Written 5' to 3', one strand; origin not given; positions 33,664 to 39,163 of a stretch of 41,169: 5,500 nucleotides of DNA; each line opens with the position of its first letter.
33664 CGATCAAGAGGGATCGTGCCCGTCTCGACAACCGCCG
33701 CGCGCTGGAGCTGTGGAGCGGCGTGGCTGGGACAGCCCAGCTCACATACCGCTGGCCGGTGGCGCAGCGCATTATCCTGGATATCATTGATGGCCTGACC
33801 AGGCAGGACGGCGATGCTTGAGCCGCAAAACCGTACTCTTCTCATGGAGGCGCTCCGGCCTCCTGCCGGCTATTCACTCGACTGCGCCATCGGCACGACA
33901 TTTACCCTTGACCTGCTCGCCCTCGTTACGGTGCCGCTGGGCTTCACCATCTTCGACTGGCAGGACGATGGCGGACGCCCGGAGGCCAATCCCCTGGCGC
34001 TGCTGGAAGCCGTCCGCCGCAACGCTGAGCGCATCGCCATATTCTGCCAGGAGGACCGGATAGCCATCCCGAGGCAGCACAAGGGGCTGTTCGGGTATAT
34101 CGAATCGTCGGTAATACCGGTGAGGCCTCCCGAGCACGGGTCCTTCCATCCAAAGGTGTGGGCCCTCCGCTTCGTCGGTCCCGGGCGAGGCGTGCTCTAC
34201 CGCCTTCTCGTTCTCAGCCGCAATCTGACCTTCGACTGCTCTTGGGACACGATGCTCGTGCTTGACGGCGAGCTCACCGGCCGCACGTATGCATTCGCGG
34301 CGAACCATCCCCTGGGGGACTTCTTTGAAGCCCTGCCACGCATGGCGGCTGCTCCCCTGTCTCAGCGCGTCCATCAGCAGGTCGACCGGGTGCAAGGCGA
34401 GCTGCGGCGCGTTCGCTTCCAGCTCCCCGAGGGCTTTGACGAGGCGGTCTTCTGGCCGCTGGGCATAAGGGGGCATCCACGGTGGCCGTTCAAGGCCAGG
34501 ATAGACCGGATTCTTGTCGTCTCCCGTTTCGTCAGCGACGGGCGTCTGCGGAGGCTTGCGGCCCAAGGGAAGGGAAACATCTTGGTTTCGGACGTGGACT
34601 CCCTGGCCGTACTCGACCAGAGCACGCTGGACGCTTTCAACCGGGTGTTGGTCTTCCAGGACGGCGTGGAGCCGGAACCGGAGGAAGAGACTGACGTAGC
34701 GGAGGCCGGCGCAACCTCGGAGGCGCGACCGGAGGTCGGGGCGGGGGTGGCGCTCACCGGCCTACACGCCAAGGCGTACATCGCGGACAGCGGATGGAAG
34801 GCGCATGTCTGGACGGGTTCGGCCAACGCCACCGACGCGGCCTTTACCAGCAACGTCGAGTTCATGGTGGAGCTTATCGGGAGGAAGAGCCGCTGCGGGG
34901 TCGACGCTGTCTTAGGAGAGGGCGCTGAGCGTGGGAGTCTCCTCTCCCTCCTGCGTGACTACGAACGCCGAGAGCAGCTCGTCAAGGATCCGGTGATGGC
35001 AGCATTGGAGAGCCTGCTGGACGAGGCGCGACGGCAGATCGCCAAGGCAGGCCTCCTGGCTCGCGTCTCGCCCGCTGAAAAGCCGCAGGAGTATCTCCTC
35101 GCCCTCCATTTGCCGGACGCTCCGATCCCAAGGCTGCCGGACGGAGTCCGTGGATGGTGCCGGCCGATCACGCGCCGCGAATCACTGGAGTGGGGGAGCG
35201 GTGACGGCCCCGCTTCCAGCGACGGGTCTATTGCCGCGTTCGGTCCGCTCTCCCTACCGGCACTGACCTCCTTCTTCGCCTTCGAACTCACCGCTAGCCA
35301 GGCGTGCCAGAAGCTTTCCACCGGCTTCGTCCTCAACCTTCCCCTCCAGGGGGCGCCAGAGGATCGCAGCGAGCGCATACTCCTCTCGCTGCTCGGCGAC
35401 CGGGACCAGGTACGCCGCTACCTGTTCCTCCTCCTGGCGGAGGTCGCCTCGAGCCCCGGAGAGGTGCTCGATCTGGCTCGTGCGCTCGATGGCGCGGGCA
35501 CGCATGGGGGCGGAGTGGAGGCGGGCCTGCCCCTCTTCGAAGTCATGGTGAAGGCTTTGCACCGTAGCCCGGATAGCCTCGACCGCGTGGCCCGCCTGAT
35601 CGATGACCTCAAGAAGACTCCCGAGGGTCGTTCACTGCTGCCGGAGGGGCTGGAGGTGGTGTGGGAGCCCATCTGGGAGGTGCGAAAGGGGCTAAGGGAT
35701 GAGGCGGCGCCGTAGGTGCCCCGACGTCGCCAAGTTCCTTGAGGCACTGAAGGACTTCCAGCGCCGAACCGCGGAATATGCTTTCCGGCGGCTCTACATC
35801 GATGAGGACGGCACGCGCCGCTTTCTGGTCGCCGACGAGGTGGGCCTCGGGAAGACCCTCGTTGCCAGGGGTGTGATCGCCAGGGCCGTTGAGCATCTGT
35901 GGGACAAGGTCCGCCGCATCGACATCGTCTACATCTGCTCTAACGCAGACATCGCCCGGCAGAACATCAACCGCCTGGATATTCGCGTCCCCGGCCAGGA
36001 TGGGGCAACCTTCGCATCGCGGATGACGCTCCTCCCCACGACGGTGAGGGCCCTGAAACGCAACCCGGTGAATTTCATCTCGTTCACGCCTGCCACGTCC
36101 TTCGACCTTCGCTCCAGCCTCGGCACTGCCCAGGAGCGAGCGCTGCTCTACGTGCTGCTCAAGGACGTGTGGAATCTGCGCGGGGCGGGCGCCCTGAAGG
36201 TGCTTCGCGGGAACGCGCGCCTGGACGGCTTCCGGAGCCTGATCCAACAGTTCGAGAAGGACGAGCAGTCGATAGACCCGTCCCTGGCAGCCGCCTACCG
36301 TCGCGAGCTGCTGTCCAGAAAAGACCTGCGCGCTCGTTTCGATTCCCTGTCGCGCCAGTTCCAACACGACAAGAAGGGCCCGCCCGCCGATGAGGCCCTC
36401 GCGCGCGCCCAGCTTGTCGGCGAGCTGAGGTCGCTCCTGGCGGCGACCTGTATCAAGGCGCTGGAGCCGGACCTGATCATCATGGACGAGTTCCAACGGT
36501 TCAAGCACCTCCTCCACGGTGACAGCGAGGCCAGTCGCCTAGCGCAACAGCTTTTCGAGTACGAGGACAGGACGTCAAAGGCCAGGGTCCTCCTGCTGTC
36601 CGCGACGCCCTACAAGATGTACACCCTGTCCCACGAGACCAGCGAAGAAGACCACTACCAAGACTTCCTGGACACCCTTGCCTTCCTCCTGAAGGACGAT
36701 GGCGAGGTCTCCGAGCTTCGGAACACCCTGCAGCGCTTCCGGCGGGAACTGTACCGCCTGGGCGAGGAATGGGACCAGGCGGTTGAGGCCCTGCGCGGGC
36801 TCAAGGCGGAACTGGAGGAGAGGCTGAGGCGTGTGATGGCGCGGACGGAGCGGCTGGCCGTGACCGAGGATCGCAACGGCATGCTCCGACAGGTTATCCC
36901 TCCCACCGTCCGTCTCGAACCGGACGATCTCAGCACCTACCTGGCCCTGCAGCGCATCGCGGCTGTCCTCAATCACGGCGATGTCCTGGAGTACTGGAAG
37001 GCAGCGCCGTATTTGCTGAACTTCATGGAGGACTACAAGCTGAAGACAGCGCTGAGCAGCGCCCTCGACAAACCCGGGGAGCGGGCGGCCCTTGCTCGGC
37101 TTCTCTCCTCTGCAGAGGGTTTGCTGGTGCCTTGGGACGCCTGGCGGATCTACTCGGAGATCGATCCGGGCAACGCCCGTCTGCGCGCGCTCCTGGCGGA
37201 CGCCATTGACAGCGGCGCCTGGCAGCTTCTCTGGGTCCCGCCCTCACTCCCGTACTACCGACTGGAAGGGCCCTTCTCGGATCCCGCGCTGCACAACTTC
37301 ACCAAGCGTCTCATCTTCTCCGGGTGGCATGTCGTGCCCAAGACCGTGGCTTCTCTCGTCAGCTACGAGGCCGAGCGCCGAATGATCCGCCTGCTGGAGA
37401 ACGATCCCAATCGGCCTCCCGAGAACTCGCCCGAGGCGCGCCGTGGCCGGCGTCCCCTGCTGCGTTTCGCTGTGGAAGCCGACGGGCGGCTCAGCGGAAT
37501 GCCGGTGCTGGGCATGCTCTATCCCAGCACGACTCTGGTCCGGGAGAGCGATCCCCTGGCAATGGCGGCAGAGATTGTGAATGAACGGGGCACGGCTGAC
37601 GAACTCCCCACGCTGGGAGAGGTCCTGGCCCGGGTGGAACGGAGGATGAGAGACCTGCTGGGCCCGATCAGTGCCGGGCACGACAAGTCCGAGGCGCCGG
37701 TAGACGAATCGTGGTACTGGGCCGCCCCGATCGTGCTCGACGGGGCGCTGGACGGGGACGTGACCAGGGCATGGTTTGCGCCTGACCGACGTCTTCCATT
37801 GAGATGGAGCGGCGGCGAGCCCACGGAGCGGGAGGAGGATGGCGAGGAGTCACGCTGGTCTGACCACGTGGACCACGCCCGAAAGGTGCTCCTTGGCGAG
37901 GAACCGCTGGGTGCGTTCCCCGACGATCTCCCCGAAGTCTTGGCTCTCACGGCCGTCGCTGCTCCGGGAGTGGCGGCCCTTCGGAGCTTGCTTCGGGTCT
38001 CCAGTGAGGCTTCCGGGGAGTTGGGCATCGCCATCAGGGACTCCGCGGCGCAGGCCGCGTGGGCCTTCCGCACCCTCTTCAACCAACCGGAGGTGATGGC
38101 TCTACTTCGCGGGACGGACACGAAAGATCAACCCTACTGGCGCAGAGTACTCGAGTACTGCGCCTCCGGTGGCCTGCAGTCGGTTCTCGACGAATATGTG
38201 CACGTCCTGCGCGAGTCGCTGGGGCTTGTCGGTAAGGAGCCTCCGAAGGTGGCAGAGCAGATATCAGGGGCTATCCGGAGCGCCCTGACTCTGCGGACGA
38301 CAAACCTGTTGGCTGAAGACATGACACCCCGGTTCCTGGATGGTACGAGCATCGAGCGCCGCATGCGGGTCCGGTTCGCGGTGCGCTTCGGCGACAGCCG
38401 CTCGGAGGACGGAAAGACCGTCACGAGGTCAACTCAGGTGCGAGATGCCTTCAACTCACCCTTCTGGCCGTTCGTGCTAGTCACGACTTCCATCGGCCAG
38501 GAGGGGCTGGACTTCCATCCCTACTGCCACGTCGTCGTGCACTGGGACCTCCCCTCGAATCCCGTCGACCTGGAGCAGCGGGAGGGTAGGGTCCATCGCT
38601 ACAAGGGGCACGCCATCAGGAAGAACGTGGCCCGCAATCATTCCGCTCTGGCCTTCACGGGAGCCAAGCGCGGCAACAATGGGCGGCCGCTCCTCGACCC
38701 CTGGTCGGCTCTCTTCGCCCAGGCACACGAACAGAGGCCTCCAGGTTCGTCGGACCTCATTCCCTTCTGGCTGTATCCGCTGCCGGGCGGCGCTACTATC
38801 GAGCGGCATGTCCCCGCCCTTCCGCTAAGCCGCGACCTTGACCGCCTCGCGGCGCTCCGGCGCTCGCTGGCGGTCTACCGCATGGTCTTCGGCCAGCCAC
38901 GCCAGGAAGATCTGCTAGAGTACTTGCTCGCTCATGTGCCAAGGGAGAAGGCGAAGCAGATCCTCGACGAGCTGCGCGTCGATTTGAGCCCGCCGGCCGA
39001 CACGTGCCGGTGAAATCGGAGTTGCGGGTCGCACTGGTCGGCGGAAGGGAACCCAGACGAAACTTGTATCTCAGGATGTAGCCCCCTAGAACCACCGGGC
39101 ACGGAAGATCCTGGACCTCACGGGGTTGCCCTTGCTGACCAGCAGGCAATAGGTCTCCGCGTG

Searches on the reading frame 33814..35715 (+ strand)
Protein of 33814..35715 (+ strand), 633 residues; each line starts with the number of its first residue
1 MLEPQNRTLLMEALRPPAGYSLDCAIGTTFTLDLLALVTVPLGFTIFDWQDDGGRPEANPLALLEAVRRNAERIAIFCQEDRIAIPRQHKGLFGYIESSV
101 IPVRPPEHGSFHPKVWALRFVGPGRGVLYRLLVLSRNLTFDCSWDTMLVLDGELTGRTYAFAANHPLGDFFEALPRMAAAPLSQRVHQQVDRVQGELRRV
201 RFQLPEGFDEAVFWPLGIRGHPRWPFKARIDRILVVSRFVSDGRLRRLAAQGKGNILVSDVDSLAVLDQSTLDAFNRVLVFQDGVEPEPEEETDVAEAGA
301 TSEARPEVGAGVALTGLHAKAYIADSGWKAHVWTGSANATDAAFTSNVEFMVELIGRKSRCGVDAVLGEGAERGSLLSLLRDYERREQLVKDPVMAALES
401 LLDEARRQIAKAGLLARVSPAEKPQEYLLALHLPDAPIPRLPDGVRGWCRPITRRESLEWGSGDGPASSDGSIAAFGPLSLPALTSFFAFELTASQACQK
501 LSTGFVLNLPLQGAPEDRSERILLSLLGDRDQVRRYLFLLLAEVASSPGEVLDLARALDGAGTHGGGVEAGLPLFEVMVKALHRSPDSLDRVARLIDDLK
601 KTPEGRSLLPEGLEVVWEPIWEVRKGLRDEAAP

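Call 17: search_protein_families(library=pfam, proteins=[window:33814-35715:+], max_evalue=0.001)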
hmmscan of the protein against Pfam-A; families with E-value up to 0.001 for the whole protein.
window:33814-35715:+ (633 aa): 1 family
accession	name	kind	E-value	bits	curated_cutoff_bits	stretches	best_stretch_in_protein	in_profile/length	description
PF13091.12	PLDc_2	-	2.2e-05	24.7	27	1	315-355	79-116/132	PLD-like domain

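Call 19: search_protein_families(library=padloc, proteins=[window:33814-35715:+], max_evalue=1)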
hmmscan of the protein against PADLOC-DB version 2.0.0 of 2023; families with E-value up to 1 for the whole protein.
window:33814-35715:+ (633 aa): 6 families
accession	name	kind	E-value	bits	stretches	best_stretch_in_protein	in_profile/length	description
PDLC03829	ZacB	-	2.3e-172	572.9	1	1-626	1-583/586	-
PDLC02607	DrmC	-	0.0041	14.5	1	311-351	197-234/265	DrmC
PDLC02587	DrmC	-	0.0048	13.9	1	316-354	204-239/267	DrmC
PDLC02614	DrmC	-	0.0089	13.8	1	317-357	101-138/153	DrmC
PDLC02585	DrmC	-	0.014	13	1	316-355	193-229/253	DrmC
PDLC02602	DrmC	-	0.085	9.8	1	314-356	195-234/381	DrmC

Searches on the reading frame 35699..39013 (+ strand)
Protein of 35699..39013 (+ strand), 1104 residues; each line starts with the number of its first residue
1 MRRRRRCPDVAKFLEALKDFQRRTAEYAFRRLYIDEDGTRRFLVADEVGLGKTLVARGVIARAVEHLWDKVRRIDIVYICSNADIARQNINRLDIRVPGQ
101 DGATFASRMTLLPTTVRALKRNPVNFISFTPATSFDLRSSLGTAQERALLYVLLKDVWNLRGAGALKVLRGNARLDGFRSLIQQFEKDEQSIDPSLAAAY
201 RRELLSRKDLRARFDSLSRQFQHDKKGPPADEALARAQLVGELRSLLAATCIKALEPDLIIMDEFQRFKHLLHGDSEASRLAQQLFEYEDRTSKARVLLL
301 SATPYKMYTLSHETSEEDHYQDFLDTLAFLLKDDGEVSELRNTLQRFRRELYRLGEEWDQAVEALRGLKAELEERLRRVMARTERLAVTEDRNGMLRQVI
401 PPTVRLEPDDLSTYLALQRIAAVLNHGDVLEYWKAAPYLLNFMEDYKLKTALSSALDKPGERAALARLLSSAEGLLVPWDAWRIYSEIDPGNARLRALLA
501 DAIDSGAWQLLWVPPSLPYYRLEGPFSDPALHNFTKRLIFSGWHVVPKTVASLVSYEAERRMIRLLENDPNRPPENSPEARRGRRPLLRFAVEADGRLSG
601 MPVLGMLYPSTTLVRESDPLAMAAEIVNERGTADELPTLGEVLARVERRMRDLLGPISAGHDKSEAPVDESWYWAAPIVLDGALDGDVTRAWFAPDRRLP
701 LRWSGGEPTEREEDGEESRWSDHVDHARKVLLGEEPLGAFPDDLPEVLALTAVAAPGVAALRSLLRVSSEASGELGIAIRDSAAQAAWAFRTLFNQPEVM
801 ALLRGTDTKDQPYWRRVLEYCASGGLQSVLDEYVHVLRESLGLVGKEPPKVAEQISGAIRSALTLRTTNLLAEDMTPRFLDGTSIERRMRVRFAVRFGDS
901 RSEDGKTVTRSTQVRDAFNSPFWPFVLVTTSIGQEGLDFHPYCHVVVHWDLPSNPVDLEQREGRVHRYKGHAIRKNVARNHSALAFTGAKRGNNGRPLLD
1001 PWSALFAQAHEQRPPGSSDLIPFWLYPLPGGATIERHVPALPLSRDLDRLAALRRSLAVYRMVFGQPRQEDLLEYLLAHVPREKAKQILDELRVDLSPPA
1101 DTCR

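Call 17: search_protein_families(library=pfam, proteins=[window:35699-39013:+], max_evalue=0.001)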
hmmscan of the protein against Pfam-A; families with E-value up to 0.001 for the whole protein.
window:35699-39013:+ (1104 aa): 3 families
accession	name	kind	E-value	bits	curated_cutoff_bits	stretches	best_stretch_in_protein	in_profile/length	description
PF00271.37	Helicase_C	-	4e-09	37.1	23.5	1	914-968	57-109/110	Helicase conserved C-terminal domain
PF00270.35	DEAD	-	0.00013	22.2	26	0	40-99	15-71/167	DEAD/DEAH box helicase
PF04851.21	ResIII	-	0.00034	21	22.5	0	25-99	20-79/164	Type III restriction enzyme, res subunit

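Call 19: search_protein_families(library=padloc, proteins=[window:35699-39013:+], max_evalue=1)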
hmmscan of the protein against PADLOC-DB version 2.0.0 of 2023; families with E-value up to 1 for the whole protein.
window:35699-39013:+ (1104 aa): 25 families
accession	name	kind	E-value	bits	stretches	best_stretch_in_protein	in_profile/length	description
PDLC03830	ZacC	-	0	1187.3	1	9-1098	5-1016/1019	-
PDLC04556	PDC-M27C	-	3.1e-23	80.1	3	912-973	744-805/892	-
PDLC04554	PDC-M27C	-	3e-20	70.1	3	917-974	762-819/1217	-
PDLC02500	BrxHI|BrxHII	-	1.6e-13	48.2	2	914-968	522-573/933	BrxHI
PDLC02843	DpdE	-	2e-13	47.2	2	926-1008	622-699/1091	DpdE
PDLC02621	DrmD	-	2.7e-13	47.1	2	926-970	581-625/1040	DrmD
PDLC02840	DpdE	-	7e-13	45.7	3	925-971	611-656/1091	DpdE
PDLC02623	DrmD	-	7.5e-11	38.5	2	925-974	581-629/1040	DrmD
PDLC02619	DrmD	-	7.9e-11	38.8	1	925-969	491-534/872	DrmD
PDLC02572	DrmA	-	2e-10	37.3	1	926-969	579-622/1043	DrmA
PDLC04555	PDC-M27C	-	2.8e-10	37.5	1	916-972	498-554/656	-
PDLC02846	DpdE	-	4e-10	36.2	2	926-971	618-663/1034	DpdE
PDLC02504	BrxHI|BrxHII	-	4.7e-10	36.1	1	912-969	526-582/971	BrxHII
PDLC02634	DrmD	-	1.6e-09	34.2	2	926-970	541-585/900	DrmD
PDLC02633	DrmD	-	1.3e-08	31.3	1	915-973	576-633/839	DrmD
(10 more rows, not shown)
